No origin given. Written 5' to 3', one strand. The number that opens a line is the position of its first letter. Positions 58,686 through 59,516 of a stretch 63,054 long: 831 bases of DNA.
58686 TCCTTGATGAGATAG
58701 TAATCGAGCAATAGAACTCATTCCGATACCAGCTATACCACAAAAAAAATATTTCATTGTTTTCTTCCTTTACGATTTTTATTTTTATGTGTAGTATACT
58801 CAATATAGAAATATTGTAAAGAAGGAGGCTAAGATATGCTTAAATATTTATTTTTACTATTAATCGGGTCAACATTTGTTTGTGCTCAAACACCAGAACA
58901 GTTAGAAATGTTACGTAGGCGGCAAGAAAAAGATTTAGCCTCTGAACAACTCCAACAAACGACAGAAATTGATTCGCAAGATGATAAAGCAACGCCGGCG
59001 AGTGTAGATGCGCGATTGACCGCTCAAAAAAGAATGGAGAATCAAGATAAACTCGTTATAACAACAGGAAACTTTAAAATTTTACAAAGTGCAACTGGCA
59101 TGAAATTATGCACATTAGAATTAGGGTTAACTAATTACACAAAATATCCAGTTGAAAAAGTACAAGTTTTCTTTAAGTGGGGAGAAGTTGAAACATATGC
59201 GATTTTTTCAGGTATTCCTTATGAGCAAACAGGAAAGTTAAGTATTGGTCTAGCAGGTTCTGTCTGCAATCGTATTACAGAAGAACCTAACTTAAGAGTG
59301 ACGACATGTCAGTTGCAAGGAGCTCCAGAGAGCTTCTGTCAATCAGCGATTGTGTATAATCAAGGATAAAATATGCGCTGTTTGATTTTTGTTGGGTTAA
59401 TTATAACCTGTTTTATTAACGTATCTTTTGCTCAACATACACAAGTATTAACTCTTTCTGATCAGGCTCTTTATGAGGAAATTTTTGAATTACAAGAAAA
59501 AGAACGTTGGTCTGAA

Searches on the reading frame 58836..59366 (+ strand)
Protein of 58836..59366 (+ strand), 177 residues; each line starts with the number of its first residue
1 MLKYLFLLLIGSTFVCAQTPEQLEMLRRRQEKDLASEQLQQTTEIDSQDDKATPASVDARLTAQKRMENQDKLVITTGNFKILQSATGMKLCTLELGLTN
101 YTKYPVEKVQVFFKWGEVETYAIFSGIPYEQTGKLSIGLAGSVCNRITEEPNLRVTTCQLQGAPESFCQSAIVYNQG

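Call 41: search_protein_families(library=pfam, proteins=[window:58836-59366:+], max_evalue=0.01)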
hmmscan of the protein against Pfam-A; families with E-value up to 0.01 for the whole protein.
window:58836-59366:+ (177 aa): 1 family
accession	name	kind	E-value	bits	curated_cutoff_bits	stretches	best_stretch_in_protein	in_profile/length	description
PF00749.27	tRNA-synt_1c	-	0.0057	16.1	23.4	1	8-74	89-163/314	tRNA synthetases class I (E and Q), catalytic domain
